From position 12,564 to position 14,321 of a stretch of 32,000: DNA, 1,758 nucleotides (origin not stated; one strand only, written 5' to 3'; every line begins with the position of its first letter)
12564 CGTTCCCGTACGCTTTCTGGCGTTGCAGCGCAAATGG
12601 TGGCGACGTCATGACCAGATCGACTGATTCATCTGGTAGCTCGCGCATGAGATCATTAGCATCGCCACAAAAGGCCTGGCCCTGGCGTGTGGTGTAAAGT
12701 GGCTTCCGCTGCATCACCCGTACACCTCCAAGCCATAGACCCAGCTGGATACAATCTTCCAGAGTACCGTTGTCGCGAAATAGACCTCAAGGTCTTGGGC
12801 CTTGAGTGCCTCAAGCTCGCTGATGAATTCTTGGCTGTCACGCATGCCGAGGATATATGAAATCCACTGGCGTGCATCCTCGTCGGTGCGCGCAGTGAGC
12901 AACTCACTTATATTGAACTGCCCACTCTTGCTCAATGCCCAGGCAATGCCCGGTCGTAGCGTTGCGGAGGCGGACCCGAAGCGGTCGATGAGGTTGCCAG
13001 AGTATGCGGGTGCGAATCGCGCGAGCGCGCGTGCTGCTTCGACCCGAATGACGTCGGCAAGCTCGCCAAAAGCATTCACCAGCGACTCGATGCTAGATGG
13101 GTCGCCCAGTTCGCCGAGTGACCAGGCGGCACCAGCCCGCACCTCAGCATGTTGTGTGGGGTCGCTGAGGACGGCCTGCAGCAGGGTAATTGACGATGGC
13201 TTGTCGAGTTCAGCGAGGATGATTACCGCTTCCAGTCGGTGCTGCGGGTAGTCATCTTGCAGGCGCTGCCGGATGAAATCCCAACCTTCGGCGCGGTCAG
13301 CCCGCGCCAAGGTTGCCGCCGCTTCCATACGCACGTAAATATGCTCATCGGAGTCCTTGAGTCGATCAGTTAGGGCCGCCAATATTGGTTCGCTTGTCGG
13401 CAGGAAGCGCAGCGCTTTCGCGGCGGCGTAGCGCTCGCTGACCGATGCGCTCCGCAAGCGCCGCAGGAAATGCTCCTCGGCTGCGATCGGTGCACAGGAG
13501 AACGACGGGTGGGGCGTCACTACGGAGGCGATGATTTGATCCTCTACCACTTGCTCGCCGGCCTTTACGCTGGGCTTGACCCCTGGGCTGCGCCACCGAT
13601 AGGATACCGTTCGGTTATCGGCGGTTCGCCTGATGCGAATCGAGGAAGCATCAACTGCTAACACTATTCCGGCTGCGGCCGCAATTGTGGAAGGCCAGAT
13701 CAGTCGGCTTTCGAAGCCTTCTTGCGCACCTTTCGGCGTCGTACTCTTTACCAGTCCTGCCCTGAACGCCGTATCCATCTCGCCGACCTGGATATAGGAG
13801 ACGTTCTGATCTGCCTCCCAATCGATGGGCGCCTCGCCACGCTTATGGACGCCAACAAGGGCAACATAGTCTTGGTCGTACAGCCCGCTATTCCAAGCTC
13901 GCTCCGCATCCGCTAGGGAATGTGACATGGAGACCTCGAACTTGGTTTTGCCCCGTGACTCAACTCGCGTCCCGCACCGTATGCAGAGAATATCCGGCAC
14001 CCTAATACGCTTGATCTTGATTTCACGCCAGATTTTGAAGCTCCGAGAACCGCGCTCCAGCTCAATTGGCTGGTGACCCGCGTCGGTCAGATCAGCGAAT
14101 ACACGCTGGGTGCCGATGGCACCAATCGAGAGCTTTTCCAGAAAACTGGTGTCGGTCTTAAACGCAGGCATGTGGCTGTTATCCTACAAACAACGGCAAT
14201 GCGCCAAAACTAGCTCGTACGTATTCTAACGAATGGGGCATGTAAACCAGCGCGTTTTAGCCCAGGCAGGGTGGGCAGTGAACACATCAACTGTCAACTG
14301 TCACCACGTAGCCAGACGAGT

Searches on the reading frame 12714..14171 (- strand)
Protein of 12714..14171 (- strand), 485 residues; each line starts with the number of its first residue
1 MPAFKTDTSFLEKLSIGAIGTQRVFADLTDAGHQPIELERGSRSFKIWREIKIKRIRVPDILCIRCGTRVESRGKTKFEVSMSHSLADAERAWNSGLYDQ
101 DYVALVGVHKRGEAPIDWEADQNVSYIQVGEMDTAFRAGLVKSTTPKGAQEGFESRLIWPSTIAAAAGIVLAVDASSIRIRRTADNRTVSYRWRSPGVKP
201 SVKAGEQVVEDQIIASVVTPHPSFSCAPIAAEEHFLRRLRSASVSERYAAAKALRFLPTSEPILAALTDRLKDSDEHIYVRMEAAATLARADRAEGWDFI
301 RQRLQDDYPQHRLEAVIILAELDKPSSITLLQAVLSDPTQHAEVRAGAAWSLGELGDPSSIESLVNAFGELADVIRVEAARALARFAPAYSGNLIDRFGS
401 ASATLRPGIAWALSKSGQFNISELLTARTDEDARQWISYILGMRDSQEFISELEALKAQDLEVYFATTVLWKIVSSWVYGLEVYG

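Call 6: search_protein_families(library=pfam, proteins=[window:12714-14171:-], max_evalue=0.01)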
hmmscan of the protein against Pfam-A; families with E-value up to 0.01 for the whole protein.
window:12714-14171:- (485 aa): 5 families
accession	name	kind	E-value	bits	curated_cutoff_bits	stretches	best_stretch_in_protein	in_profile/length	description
PF13646.12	HEAT_2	-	4.8e-20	72.1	27.7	2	299-384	3-88/88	HEAT repeats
PF03130.22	HEAT_PBS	-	3.3e-09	36.8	20.9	1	344-368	1-25/27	PBS lyase HEAT-like repeat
PF02985.28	HEAT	-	2.8e-05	24.4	23.5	0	340-356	12-28/31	HEAT repeat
PF12717.13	Cnd1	-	0.0011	19.5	26.4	0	253-289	12-46/162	non-SMC mitotic condensation complex subunit 1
PF13513.12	HEAT_EZ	-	0.003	18.5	27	0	328-355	30-55/55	HEAT-like repeat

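Call 7: search_protein_families(library=padloc, proteins=[window:12714-14171:-], max_evalue=0.01)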
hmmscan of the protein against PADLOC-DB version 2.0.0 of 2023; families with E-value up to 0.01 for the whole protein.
window:12714-14171:- (485 aa): 2 families
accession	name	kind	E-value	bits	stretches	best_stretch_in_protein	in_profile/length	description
PDLC02919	HEAT-ARM_XIII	-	2.3e-09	33.2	1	241-442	772-961/1972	-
PDLC03760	RT_UG22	-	6.5e-07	26.7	1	372-427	411-462/476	DRT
